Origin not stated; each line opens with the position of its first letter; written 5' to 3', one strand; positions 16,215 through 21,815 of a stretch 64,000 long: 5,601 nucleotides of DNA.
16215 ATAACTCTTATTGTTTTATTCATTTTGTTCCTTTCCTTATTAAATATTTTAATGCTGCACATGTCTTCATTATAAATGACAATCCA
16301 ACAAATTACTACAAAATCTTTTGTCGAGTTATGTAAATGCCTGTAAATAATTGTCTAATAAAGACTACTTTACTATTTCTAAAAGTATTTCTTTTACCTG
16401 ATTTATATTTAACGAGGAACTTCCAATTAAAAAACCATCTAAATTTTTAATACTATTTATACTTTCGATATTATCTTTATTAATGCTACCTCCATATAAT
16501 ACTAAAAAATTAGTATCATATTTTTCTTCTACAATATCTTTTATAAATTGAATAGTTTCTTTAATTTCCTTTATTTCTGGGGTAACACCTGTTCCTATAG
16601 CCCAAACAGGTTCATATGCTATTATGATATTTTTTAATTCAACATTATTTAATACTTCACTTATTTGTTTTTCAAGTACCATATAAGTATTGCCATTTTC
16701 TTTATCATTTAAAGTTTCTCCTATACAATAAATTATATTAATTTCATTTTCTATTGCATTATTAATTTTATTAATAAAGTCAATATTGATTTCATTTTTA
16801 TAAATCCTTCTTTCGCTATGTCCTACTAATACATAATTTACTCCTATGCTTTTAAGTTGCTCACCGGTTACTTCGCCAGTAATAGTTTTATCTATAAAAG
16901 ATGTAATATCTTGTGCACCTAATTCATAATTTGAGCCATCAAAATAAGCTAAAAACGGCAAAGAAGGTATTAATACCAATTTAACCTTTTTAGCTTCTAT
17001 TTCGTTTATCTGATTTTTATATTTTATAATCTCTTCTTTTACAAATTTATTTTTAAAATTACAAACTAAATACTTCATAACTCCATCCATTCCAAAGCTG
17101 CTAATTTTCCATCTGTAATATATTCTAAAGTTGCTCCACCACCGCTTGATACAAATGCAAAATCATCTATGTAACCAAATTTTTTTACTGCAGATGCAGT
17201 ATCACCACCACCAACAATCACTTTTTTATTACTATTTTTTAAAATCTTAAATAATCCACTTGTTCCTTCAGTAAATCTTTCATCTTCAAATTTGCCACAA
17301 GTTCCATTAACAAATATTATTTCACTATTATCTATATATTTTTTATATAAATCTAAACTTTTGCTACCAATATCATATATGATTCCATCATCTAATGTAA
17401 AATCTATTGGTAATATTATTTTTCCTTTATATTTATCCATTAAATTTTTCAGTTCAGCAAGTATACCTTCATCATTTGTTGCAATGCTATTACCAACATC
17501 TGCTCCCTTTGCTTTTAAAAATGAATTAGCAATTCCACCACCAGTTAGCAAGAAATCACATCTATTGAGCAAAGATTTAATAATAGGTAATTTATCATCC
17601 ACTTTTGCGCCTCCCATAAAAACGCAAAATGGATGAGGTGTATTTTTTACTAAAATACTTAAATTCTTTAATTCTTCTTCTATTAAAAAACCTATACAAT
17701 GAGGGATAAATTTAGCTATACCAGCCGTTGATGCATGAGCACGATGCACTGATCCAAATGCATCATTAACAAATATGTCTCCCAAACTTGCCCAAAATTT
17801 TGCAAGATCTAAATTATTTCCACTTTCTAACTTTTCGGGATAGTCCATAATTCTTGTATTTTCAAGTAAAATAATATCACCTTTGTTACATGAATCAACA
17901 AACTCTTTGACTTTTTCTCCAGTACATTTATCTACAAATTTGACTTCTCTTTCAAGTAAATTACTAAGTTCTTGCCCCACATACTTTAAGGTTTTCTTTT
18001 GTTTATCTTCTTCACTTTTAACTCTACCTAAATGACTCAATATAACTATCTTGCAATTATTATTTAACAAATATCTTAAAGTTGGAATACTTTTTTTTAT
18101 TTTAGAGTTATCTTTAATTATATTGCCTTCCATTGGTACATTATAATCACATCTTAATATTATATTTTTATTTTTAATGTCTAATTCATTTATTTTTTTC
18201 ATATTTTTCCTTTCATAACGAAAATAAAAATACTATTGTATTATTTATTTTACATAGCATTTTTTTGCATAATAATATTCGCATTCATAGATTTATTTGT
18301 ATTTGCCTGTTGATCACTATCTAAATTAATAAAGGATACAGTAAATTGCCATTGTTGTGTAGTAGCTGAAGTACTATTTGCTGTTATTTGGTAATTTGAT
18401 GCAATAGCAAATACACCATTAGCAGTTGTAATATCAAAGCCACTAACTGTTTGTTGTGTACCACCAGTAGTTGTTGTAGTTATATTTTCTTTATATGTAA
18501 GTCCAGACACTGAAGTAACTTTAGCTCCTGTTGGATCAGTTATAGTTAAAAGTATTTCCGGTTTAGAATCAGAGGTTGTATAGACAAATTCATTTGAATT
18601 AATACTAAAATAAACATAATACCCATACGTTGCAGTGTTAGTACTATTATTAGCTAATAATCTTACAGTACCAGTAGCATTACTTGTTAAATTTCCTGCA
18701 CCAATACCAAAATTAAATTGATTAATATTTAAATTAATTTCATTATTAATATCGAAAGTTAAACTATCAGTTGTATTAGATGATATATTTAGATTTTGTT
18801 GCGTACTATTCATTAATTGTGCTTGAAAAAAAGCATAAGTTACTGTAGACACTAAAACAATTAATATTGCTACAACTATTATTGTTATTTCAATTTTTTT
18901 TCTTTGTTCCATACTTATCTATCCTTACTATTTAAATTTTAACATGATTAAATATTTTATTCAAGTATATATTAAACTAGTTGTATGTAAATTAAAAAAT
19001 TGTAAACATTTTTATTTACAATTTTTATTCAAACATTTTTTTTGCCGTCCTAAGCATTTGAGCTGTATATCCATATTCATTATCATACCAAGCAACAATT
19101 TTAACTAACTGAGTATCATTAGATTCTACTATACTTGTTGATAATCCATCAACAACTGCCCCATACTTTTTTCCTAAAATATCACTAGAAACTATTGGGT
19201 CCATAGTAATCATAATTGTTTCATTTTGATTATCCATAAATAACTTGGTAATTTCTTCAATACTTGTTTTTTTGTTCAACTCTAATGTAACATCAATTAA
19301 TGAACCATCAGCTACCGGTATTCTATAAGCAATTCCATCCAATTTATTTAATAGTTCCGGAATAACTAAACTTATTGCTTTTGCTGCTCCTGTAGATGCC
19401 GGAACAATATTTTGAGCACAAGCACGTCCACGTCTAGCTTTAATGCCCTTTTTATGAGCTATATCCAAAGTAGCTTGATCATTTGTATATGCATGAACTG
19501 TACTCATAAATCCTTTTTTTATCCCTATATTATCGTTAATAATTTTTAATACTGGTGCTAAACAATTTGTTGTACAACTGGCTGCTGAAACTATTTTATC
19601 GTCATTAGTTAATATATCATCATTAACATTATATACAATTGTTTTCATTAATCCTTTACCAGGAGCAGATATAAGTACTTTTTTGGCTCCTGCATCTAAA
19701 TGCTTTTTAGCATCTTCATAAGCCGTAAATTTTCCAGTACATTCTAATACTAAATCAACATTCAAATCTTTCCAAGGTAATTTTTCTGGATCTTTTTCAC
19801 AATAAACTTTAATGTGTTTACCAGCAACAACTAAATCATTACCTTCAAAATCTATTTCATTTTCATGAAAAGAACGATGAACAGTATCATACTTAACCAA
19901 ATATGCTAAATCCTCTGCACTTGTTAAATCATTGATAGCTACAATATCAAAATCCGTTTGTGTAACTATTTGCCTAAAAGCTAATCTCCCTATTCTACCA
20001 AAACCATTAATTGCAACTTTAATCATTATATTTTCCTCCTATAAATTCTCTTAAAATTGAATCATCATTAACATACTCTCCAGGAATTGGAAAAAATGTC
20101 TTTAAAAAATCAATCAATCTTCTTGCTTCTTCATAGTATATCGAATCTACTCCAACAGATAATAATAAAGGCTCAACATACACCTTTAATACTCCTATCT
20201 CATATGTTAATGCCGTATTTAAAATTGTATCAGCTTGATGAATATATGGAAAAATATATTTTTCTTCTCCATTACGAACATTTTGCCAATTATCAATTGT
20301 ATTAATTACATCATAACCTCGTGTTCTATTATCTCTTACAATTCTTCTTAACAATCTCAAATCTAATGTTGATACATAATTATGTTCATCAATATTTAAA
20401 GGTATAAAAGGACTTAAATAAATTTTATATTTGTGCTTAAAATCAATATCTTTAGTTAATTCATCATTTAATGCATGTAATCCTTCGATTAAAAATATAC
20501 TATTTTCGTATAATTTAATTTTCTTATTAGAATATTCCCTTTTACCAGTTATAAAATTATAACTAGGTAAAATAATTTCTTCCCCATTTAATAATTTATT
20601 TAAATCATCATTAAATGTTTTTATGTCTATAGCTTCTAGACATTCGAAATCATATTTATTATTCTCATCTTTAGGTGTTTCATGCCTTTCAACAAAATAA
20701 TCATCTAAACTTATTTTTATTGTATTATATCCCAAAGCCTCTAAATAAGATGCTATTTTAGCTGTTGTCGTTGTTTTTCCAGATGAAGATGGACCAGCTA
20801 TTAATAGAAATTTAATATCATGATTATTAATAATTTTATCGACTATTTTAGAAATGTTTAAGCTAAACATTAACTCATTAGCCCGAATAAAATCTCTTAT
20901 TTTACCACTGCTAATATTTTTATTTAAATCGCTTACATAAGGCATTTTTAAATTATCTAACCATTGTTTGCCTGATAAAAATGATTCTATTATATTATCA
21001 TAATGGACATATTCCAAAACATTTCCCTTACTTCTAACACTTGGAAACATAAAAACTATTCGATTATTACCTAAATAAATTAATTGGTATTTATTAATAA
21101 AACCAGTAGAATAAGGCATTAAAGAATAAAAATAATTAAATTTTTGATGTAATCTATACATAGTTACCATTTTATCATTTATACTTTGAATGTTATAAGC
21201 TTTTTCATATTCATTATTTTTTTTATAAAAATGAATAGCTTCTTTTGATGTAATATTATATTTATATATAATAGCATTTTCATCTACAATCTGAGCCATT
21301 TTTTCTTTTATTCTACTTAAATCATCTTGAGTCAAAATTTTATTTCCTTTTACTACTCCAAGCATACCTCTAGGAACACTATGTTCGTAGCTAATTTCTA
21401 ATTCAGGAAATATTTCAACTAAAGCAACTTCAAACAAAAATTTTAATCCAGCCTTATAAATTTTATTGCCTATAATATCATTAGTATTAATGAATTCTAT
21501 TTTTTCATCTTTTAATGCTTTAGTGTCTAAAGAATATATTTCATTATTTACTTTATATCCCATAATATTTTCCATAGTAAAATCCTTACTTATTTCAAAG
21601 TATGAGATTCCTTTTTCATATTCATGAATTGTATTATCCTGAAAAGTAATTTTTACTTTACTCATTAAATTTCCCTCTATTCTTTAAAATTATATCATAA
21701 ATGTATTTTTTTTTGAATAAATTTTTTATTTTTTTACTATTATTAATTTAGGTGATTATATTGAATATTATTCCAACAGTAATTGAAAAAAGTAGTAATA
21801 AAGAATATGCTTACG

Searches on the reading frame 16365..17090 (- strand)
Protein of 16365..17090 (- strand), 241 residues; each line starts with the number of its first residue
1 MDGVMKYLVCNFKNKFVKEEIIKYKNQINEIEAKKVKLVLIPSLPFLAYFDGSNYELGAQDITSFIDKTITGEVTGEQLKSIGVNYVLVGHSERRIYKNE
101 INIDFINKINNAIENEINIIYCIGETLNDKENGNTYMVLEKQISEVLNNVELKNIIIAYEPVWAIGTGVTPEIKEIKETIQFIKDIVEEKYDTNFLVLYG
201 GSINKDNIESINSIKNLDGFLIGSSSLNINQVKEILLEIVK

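Call 3: search_protein_families(library=pfam, proteins=[window:16365-17090:-])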
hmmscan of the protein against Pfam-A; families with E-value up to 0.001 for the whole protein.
window:16365-17090:- (241 aa): 1 family
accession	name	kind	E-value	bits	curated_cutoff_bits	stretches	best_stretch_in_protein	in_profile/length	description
PF00121.24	TIM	-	5e-61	206.8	20.1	1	7-236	2-242/245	Triosephosphate isomerase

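Call 4: search_protein_families(library=ncbifam, proteins=[window:16365-17090:-])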
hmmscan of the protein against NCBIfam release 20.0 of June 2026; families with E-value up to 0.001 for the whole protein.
window:16365-17090:- (241 aa): 9 families
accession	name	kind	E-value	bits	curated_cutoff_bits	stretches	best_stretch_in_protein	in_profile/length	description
NF010569.0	PRK13962.1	equivalog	2.6e-49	168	883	1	9-236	402-641/645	bifunctional phosphoglycerate kinase/triosephosphate isomerase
NF011163.0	PRK14565.1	equivalog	3.3e-48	164.5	298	1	9-240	6-235/240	triosephosphate isomerase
NF000728.0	PRK00042.3-2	equivalog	2.7e-46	158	255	1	8-236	3-226/231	triose-phosphate isomerase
NF000722.0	PRK00042.2-1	equivalog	1.2e-39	136.1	293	1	22-238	20-247/256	triose-phosphate isomerase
TIGR00419.1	tim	equivalog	5.6e-33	114.7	130.6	1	17-228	15-226/228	triose-phosphate isomerase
NF000729.0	PRK00042.3-3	equivalog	1.6e-32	113.2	309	1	54-236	53-231/234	triose-phosphate isomerase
NF011497.0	PRK14905.1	equivalog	6.7e-27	94.7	485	1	55-236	68-256/357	triosephosphate isomerase/PTS system glucose/sucrose-specific transporter subunit IIB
NF012036.0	PRK15492.1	equivalog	2.9e-26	92.4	509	1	57-240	69-259/261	triosephosphate isomerase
NF003302.0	PRK04302.1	subfamily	1.4e-09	38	132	1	8-240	6-219/223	triose-phosphate isomerase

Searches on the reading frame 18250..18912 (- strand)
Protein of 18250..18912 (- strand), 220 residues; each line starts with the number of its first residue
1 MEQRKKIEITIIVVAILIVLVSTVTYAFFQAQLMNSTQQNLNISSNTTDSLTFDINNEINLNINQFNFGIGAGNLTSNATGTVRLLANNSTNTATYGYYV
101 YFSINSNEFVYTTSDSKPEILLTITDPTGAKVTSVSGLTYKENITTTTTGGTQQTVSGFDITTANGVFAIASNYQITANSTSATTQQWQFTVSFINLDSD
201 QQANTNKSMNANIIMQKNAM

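Call 3: search_protein_families(library=pfam, proteins=[window:18250-18912:-])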
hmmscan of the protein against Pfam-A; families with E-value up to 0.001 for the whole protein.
window:18250-18912:- (220 aa): 0 families

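Call 4: search_protein_families(library=ncbifam, proteins=[window:18250-18912:-])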
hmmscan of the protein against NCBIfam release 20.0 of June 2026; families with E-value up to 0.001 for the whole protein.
window:18250-18912:- (220 aa): 0 families

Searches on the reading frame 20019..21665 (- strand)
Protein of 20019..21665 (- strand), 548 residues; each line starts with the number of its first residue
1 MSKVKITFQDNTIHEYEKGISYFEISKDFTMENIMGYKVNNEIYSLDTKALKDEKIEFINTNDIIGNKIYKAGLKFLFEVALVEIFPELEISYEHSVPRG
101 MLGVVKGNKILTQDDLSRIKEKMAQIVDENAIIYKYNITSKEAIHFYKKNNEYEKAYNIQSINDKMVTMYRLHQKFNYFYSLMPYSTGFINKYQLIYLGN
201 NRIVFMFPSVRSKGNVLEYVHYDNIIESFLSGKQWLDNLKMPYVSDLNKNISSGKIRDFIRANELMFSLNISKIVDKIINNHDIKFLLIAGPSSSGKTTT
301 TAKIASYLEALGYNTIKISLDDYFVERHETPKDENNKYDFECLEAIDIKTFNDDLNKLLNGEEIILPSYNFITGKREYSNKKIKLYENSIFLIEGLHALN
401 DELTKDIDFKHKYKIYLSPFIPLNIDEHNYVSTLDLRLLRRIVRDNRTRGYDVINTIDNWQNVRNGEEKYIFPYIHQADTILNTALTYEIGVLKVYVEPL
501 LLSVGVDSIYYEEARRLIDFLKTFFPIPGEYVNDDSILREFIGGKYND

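Call 3: search_protein_families(library=pfam, proteins=[window:20019-21665:-])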
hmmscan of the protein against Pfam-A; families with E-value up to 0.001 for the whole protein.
window:20019-21665:- (548 aa): 3 families
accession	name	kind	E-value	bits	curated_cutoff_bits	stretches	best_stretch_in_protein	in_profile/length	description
PF00485.24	PRK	-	2.8e-22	80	22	1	289-484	4-189/196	Phosphoribulokinase / Uridine kinase family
PF20720.3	nSTAND3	-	0.00052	20.2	27.2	0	282-319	17-52/155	Novel STAND NTPase 3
PF00448.28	SRP54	-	0.00081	19.5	22.7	0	286-323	3-40/196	SRP54-type protein, GTPase domain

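Call 4: search_protein_families(library=ncbifam, proteins=[window:20019-21665:-])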
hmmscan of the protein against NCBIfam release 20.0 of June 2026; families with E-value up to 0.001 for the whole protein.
window:20019-21665:- (548 aa): 7 families
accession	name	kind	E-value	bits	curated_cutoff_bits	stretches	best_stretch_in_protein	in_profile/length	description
TIGR00235.1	udk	equivalog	7.1e-26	91.1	220.3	1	287-490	9-193/207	uridine kinase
NF004018.0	PRK05480.1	equivalog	6.4e-24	84.6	180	1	282-491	4-194/210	uridine kinase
NF005655.0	PRK07429.1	subfamily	3.5e-12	46.1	236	1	286-484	10-185/326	phosphoribulokinase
NF005807.0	PRK07667.1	equivalog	1.7e-09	37.5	221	1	271-404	3-136/193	kinase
NF006746.0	PRK09270.1-5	subfamily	6e-05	22.1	250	1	270-402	4-138/210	nucleoside/nucleotide kinase family protein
TIGR03499.1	FlhF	equivalog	0.00016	21.8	174.15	1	272-321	188-237/286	flagellar biosynthesis GTPase FlhF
TIGR00418.1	thrS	equivalog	0.00021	20.3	383.65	1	79-183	9-114/565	threonine--tRNA ligase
